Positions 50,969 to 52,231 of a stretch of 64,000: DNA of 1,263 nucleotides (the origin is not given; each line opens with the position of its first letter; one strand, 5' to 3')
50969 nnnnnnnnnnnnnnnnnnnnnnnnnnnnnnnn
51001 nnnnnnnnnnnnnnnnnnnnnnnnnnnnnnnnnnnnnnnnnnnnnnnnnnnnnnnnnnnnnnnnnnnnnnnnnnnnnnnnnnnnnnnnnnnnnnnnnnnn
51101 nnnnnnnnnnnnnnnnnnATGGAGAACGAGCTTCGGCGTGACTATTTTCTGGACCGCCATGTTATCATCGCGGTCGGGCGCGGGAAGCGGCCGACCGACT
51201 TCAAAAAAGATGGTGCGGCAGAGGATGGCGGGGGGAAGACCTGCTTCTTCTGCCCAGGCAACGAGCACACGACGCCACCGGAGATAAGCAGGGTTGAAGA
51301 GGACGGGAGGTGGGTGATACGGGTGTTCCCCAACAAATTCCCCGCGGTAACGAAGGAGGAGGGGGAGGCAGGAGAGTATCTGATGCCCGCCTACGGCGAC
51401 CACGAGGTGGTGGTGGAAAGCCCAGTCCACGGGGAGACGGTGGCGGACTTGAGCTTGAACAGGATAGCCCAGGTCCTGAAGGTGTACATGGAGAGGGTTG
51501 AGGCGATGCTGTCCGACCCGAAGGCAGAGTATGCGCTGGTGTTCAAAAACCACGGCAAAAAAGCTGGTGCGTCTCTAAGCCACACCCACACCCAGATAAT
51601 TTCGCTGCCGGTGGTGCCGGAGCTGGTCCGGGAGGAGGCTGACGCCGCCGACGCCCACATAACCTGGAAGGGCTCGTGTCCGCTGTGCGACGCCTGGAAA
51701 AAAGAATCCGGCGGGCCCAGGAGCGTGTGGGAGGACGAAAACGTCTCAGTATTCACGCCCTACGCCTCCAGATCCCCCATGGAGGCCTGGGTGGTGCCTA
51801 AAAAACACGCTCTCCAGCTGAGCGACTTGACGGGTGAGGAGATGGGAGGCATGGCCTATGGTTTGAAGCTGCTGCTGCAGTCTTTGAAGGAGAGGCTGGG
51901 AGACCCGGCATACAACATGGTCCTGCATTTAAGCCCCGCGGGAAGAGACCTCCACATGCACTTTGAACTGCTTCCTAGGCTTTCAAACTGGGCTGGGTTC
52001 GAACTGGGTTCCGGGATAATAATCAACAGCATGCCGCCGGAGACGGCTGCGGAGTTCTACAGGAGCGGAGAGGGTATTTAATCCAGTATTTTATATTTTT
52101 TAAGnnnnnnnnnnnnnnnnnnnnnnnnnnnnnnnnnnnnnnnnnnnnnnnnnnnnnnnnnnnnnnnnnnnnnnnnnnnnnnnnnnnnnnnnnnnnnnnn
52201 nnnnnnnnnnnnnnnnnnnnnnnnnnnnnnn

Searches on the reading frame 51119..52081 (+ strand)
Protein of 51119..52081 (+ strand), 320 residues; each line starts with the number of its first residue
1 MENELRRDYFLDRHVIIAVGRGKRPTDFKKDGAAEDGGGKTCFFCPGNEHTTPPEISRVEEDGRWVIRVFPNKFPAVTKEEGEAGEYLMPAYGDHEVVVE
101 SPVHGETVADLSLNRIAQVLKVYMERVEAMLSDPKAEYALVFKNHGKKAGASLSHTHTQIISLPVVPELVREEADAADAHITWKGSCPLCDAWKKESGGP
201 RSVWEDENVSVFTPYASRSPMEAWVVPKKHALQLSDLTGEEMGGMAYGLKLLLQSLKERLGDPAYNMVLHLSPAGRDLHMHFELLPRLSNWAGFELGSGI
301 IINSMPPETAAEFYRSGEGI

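Call 3: search_protein_families(library=pfam, proteins=[window:51119-52081:+], max_evalue=0.1)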
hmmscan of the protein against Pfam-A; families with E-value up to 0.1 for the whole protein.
window:51119-52081:+ (320 aa): 7 families
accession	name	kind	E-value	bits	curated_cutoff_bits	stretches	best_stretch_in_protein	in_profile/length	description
PF01087.27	GalP_UDP_transf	-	1.5e-15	58.6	22.1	1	7-167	16-184/184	Galactose-1-phosphate uridyl transferase, N-terminal domain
PF01230.28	HIT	-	3e-11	44.3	21.5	2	203-281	9-91/98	HIT domain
PF16268.10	DUF4921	-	1.2e-10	41.3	28.5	2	130-163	214-248/425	Domain of unknown function (DUF4921)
PF16285.10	DUF4931_N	-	8.5e-07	29.5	24.1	1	95-163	53-121/124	Domain of unknown function (DUF4931) N-terminal domain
PF19327.4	Ap4A_phos_N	-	1.4e-05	25.1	23.1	1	125-168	122-165/177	Ap4A phosphorylase N-terminal domain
PF11969.13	DcpS_C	-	3.3e-05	24.8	24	1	187-282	2-99/114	Scavenger mRNA decapping enzyme C-term binding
PF02744.22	GalP_UDP_tr_C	-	0.0023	18.1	29.2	1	200-283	28-118/165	Galactose-1-phosphate uridyl transferase, C-terminal domain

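Call 38: search_protein_families(library=ncbifam, proteins=[window:51119-52081:+], max_evalue=0.01)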
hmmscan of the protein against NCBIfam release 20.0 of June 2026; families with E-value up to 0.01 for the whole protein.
window:51119-52081:+ (320 aa): 3 families
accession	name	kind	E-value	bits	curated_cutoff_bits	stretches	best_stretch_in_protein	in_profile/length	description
NF008724.0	PRK11720.1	equivalog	2.6e-31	109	448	1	6-284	13-295/348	UDP-glucose--hexose-1-phosphate uridylyltransferase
TIGR00209.1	galT_1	equivalog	2.2e-24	86.1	102.1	1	8-277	16-289/349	galactose-1-phosphate uridylyltransferase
NF052622.1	ATPAdlTfActino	equivalog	0.0071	15.9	290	0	221-294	73-149/176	ATP adenylyltransferase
